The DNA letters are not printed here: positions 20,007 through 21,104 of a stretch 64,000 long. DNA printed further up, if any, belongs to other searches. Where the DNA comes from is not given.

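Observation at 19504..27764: Possible integrated module: inverton, Cys/His-repeat adhesin, and two AP2/Zn-ribbon DNA-binding proteins on one strand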

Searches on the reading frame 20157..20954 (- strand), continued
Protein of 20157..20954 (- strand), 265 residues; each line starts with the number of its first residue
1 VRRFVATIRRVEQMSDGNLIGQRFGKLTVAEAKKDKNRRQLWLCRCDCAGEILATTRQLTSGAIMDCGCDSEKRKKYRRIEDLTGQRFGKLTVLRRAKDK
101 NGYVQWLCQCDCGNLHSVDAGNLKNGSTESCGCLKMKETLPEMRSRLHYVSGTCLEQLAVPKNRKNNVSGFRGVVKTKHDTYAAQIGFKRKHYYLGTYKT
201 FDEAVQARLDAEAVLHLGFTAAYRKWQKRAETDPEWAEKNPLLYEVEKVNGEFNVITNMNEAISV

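Call 39: fold_search(model_id=the predicted structure, library=pdb)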
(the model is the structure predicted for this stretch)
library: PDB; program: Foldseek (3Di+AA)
matches with E <= 10: 718; with E <= 0.001: 0
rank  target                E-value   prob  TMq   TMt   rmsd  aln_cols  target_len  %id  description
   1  7wq5_B                3.8e-02  0.89  0.19  0.29  11.2       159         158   17  Crystal structure of Arabidopsis transcriptional factor WRINKLED1 with dsDNA (released 2022-08-31)
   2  7et5                  7.4e-02  1.00  0.14  0.35   1.0        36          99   33  Crystal structure of Arabidopsis TEM1 AP2 domain (released 2021-09-15)
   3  7et4_J                1.5e-01  1.00  0.14  0.34   0.8        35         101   34  Crystal structure of Arabidopsis TEM1 AP2 domain (released 2021-09-15)
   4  7et4_G                1.5e-01  1.00  0.14  0.34   0.9        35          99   34  Crystal structure of Arabidopsis TEM1 AP2 domain (released 2021-09-15)
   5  8oj3_G                1.9e-01  0.20  0.13  0.13  14.6       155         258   14  Crystal structure of the Candida albicans 80S ribosome in complex with geneticin G418 (rotated state) (released 2024-10-09)
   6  7et4_D                2.0e-01  1.00  0.14  0.33   0.8        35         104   34  Crystal structure of Arabidopsis TEM1 AP2 domain (released 2021-09-15)
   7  7et4_A                2.0e-01  1.00  0.15  0.36   5.0        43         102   35  Crystal structure of Arabidopsis TEM1 AP2 domain (released 2021-09-15)
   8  6woo_EE               2.3e-01  0.23  0.15  0.14  14.4       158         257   14  CryoEM structure of yeast 80S ribosome with Met-tRNAiMet, eIF5B, and GDP (released 2020-09-23)
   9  5wlc_L4               3.0e-01  0.23  0.12  0.13  15.8       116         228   11  The complete structure of the small subunit processome (released 2017-09-27)
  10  7r81_F2               3.0e-01  0.21  0.15  0.15  15.1       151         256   12  Structure of the translating Neurospora crassa ribosome arrested by cycloheximide (released 2021-12-01)
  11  9cux                  3.2e-01  0.33  0.13  0.15  14.6       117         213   13  Crystal Structure of SETDB1 Tudor domain in complex with UNC100016 (released 2024-10-02)
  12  7oyc_E2               3.5e-01  0.41  0.14  0.14  14.4       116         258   13  Cryo-EM structure of the Xenopus egg 80S ribosome (released 2022-07-20)
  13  4dsd_A                3.5e-01  0.16  0.13  0.23  15.2       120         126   16  Crystal structure of a putative periplasmic protein (BACOVA_05534) from Bacteroides ovatus ATCC 8483 at 1.75 A resolut (released 2012-03-21)
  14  9ejl_B                3.5e-01  0.06  0.11  0.06  19.6       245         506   13  Lgl2 bound to the aPKCiota-Par6B complex in nucleotide-free form. Conformation with visible head sub-complex. (released 2025-07-02)
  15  9v1j_sf               4.0e-01  0.25  0.13  0.13  15.4       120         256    8  Cryo- EM structure of small subunit (body) of 75S ribosome with P- tRNA from Entamoeba histolytica (released 2025-10-08)
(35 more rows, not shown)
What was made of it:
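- On AP2/ERF DNA-binding domain (PF00847): It matches TEM1 AP2 at 0.8-1.0 A over 35 residues, probability 1.0 (call 39).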

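Call 59: search_protein_families(library=padloc, proteins=[window:20157-20915:-], max_evalue=0.01)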
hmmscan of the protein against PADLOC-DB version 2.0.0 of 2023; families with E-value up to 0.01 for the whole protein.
window:20157-20915:- (252 aa): 0 families

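Call 78: find_encoding_contigs(protein=P0029, flank=9000, max_places=2)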
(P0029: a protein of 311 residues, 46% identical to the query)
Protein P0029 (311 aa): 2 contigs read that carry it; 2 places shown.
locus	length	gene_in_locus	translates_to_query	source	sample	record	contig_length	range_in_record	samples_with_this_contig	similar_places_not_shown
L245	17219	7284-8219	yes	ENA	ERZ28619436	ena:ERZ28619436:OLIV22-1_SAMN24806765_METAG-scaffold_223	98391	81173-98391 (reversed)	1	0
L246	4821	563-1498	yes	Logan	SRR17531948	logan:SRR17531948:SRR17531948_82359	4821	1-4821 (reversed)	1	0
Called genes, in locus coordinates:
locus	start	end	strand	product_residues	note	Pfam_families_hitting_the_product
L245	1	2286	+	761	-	?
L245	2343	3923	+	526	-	PF17802:SpaA, PF00746:Gram_pos_anchor (weak)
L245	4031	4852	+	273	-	PF04203:Sortase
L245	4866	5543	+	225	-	PF17802:SpaA (faint), PF16555:GramPos_pilinD1 (weak)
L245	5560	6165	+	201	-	PF04203:Sortase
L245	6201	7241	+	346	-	PF00847:AP2 (weak)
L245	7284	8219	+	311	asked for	PF20137:BubE (faint), PF00847:AP2 (faint)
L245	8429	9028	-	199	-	PF01381:HTH_3, PF12844:HTH_19 (weak), PF13560:HTH_31 (weak)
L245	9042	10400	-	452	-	PF04326:SLFN_AlbA_2, PF13749:HATPase_c_4, PF08279:HTH_11 (faint), PF13404:HTH_AsnC-type (weak), PF13412:HTH_24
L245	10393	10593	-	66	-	PF12728:HTH_17 (weak)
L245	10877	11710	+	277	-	PF02899:Phage_int_SAM_1, PF13495:Phage_int_SAM_4, PF00589:Phage_integrase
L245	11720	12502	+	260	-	PF04203:Sortase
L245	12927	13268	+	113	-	-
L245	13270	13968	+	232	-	PF02384:N6_Mtase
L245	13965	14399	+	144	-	-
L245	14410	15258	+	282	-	-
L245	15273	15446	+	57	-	-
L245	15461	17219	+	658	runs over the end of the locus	PF22745:Nlig-Ia, PF01653:DNA_ligase_aden, PF03120:OB_DNA_ligase, PF00533:BRCT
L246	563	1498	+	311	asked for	PF20137:BubE (faint), PF00847:AP2 (faint)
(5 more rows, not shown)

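Call 79: find_encoding_contigs(protein=P0082, flank=9000, max_places=2)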
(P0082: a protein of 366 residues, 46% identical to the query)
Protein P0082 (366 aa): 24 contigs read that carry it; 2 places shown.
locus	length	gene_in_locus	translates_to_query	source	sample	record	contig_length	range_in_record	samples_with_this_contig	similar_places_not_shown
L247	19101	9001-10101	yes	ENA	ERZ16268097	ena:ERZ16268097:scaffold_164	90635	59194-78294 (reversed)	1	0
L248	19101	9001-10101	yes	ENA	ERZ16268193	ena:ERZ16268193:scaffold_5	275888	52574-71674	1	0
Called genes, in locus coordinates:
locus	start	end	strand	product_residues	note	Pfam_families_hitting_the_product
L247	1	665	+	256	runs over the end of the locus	PF01797:Y1_Tnp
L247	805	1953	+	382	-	PF01476:LysM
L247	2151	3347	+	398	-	PF18975:DUF5711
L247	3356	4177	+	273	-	PF02674:Colicin_V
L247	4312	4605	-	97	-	PF16079:Phage_holin_5_2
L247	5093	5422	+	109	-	PF08928:PoNi_N (faint)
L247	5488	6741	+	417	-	-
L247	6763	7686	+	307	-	PF00294:PfkB, PF08543:Phos_pyr_kin (weak)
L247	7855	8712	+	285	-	PF13102:Phage_int_SAM_5 (faint), PF02899:Phage_int_SAM_1, PF13495:Phage_int_SAM_4 (weak), PF00589:Phage_integrase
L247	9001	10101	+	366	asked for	-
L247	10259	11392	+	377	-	PF12725:DUF3810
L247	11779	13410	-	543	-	PF01232:Mannitol_dh, PF08125:Mannitol_dh_C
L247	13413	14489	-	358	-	PF03786:UxuA, PF01261:AP_endonuc_2 (faint)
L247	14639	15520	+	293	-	PF02311:AraC_binding, PF05899:Cupin_3 (faint), PF07883:Cupin_2, PF12833:HTH_18, PF00165:HTH_AraC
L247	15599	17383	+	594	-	PF00672:HAMP (weak), PF06580:His_kinase, PF02518:HATPase_c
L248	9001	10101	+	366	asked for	-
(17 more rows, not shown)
